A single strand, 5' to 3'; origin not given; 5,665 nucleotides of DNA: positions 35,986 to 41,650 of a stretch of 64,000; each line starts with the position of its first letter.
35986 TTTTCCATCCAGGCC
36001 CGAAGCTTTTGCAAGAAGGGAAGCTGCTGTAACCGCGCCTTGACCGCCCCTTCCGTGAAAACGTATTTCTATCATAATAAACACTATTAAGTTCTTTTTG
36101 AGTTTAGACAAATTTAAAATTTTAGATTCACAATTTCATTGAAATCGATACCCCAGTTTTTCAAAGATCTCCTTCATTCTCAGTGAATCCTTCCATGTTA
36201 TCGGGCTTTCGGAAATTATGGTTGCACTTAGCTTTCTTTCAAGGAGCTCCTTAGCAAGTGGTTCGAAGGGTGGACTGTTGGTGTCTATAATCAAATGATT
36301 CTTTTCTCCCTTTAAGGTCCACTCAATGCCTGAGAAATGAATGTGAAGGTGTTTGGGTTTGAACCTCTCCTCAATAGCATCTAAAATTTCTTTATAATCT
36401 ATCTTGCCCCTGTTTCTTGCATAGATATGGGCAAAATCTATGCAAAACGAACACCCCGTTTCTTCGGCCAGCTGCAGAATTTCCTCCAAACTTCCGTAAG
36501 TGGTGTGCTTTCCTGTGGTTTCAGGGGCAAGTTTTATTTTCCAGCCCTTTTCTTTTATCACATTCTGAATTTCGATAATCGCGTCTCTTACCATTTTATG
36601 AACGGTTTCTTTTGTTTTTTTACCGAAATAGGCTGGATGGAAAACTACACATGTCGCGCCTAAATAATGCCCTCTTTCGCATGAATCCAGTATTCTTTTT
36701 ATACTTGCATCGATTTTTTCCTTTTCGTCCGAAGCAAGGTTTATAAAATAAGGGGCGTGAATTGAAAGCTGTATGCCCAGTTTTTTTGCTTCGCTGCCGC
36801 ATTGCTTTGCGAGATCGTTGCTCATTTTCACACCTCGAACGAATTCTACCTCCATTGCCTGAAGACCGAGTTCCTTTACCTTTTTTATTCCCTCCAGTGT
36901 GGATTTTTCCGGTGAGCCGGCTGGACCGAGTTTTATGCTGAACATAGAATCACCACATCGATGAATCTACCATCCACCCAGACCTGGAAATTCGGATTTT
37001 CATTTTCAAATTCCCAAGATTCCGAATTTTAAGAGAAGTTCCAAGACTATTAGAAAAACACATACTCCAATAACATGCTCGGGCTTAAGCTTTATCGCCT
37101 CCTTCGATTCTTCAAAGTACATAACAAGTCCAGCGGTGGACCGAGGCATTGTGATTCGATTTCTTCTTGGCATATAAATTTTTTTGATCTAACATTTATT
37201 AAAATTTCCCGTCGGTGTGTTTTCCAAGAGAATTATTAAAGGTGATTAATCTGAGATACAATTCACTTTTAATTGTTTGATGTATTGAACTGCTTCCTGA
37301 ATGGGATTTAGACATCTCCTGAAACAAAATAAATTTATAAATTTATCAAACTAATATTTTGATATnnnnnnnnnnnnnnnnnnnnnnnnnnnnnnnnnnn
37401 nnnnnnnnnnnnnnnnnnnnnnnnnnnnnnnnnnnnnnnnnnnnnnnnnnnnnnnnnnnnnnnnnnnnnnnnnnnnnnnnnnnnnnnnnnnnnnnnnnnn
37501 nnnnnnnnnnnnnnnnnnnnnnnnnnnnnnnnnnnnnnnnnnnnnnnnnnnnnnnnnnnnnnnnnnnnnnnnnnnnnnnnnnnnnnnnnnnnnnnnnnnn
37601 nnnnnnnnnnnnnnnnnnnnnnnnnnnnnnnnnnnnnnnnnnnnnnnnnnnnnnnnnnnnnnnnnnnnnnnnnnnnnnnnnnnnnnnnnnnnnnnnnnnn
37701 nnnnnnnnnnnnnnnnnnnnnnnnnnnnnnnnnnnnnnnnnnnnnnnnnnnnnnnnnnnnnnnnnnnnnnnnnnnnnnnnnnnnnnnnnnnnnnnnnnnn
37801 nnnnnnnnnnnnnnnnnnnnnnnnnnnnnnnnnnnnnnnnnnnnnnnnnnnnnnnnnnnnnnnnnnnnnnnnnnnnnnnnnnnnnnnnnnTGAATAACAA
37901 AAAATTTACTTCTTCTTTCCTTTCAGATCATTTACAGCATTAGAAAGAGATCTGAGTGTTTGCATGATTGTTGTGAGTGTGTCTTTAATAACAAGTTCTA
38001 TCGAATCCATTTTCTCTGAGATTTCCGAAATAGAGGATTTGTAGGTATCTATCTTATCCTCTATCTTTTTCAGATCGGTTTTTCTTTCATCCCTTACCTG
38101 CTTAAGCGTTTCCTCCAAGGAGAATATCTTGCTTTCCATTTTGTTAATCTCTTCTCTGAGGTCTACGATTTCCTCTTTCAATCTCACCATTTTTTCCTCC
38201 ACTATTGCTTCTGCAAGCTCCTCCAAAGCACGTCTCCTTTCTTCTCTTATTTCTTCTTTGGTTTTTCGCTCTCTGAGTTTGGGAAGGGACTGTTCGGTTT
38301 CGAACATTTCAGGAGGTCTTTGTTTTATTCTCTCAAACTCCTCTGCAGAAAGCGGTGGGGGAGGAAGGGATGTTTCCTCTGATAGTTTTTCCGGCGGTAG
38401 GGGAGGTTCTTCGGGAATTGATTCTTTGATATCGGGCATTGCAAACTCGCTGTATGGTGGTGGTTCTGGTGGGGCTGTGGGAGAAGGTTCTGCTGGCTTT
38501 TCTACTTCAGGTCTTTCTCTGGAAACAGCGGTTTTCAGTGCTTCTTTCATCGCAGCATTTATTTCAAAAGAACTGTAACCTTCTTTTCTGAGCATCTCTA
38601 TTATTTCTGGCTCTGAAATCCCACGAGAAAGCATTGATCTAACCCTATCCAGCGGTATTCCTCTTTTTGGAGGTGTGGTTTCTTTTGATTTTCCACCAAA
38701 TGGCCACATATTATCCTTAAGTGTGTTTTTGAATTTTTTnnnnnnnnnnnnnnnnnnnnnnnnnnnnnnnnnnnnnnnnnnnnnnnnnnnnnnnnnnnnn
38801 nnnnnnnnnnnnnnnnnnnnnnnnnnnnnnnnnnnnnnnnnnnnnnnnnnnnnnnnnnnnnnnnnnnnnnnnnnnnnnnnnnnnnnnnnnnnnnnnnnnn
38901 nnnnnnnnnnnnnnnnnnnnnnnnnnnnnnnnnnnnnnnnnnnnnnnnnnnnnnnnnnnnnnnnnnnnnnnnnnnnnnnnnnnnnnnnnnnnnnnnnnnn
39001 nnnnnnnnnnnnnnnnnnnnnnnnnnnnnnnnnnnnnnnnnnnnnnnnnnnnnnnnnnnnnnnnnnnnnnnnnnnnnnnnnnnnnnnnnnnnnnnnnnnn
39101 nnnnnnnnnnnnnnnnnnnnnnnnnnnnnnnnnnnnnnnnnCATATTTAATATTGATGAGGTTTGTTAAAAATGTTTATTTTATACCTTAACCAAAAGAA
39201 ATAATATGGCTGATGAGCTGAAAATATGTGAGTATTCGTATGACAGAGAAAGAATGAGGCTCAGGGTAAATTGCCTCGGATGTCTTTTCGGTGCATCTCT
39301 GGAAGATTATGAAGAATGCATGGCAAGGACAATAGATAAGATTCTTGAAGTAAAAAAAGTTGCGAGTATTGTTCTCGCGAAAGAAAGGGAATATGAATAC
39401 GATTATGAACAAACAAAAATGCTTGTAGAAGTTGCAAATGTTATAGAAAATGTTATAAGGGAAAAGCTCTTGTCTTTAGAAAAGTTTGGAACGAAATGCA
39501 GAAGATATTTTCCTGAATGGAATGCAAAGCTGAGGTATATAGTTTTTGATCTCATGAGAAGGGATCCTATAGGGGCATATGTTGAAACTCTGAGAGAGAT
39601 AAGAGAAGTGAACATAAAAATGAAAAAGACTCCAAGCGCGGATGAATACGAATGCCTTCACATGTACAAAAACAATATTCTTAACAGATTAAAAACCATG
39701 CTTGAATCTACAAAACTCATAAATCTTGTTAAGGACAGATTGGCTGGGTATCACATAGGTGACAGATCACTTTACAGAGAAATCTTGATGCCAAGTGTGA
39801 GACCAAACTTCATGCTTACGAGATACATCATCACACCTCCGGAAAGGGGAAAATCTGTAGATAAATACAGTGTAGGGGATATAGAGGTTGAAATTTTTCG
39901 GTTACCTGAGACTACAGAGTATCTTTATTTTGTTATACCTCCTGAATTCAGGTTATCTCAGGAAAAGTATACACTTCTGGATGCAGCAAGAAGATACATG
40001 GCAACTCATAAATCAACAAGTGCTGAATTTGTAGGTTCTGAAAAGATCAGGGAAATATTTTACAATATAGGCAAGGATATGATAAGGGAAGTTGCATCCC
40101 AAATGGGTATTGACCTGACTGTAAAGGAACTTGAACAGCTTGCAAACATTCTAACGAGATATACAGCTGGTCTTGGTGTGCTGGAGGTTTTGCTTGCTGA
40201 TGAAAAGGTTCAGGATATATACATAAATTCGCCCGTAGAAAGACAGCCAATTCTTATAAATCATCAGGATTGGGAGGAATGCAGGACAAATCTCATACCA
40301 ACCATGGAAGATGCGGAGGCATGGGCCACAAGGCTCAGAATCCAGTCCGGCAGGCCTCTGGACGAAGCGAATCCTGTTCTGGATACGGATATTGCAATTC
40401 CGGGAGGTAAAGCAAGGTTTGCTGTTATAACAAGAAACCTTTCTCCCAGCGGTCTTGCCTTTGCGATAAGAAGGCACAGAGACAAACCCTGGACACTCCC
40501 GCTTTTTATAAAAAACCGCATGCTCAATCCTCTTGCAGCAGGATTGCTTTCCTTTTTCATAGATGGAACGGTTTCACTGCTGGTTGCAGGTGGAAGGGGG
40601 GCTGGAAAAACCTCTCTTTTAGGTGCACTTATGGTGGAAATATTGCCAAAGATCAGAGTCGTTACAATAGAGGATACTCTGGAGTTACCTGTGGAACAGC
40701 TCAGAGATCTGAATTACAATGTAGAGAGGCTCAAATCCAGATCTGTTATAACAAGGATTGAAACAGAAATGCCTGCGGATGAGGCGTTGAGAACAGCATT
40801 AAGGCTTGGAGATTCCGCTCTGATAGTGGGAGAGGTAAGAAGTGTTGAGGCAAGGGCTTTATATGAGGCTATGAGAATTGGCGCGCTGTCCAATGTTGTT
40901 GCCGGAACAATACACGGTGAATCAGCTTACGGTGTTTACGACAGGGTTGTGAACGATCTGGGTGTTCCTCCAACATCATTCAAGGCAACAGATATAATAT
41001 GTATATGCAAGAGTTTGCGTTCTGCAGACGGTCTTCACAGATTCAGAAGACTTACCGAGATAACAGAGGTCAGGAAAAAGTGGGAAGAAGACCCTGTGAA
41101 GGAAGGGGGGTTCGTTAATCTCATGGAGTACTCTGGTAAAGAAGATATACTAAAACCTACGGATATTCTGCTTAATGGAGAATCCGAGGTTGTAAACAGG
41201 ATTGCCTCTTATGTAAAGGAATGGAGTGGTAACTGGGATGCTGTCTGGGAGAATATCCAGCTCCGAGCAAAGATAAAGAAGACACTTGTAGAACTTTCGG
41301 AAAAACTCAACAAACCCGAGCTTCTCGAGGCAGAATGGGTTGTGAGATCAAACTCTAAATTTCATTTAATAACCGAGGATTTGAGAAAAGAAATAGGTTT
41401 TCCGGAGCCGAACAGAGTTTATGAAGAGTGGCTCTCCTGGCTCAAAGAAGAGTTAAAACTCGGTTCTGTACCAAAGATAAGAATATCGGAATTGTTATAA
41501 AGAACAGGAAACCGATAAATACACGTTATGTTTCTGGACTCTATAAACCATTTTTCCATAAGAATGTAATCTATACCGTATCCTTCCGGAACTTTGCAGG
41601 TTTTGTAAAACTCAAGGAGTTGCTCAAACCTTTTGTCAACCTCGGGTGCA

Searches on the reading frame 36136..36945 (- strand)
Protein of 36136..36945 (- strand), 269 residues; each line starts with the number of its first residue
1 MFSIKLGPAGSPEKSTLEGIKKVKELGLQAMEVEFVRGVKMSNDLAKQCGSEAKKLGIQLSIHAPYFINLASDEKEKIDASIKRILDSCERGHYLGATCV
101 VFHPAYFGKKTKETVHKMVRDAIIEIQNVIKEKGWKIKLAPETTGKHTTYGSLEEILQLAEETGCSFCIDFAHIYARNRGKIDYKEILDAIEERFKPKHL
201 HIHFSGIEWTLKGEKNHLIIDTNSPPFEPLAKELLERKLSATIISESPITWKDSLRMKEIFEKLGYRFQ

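Call 82: search_protein_families(library=ncbifam, proteins=[window:36136-36945:-], max_evalue=0.001)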
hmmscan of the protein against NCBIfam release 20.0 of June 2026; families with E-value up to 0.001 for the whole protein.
window:36136-36945:- (269 aa): 7 families
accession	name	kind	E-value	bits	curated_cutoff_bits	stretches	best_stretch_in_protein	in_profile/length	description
TIGR00587.1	nfo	subfamily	9.5e-14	51.3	129.65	1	57-194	63-205/279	deoxyribonuclease IV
NF002196.0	PRK01060.1-1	equivalog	9.7e-13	48.1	333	1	57-239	64-251/297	deoxyribonuclease IV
NF041277.1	coba_remo_CbiR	equivalog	1.2e-12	47.9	105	1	23-243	25-230/249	cobamide remodeling phosphodiesterase CbiR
NF002198.0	PRK01060.1-3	equivalog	3.9e-09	36.5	244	1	46-193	41-187/253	deoxyribonuclease IV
NF002197.0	PRK01060.1-2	equivalog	5.9e-09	35.4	376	1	60-177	72-194/289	deoxyribonuclease IV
NF002199.0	PRK01060.1-4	equivalog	8.8e-08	31.6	315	1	59-177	65-186/282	deoxyribonuclease IV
NF002640.0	PRK02308.1-4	equivalog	9.7e-05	21.5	456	1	41-177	95-221/308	UV DNA damage repair endonuclease UvsE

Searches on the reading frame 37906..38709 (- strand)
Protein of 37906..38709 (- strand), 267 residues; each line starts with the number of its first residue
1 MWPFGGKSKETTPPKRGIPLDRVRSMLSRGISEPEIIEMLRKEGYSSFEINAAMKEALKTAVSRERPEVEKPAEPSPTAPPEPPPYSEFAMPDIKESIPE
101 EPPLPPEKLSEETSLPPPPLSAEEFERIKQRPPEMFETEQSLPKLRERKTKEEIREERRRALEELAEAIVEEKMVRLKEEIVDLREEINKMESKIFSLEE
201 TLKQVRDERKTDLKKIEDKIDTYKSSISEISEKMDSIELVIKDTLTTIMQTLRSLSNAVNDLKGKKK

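Call 82: search_protein_families(library=ncbifam, proteins=[window:37906-38709:-], max_evalue=0.001)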
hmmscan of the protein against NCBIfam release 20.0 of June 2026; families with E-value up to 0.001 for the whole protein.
window:37906-38709:- (267 aa): 2 families
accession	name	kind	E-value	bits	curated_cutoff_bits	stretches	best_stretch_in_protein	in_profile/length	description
NF047388.1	SA1320_fam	subfamily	0.00018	20.1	230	1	149-263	457-573/644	SA1320 family protein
NF045487.1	ASRP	equivalog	0.00025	19.8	300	1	137-263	335-466/593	archaea-specific SMC-related protein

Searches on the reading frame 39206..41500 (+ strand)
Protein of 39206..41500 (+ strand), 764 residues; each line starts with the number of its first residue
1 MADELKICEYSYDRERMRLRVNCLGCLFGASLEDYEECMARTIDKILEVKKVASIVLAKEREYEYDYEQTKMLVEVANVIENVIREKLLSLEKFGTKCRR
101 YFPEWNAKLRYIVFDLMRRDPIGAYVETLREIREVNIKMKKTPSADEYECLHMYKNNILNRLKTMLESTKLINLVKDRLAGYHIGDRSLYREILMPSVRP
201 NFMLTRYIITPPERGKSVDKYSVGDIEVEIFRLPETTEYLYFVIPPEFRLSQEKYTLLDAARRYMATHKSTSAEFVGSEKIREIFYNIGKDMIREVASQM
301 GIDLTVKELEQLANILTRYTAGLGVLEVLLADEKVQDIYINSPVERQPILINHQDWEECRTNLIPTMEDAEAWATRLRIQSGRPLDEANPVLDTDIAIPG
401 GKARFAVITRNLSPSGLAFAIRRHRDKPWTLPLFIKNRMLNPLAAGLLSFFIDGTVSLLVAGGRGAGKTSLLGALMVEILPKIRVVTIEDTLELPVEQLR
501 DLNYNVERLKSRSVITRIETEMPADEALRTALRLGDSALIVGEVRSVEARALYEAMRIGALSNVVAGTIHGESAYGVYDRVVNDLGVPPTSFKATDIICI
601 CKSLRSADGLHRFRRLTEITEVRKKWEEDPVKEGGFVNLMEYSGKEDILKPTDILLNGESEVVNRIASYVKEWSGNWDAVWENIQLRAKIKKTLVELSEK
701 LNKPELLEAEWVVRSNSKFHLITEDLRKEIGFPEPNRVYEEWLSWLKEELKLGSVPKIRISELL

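Call 40: search_protein_families(library=pfam, proteins=[window:39206-41500:+], max_evalue=0.00001)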
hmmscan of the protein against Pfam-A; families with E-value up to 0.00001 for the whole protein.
window:39206-41500:+ (764 aa): 1 family
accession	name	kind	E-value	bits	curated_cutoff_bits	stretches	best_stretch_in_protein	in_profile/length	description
PF00437.27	T2SSE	-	7.6e-17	61.4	24.9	1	334-595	23-268/370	Type II/IV secretion system protein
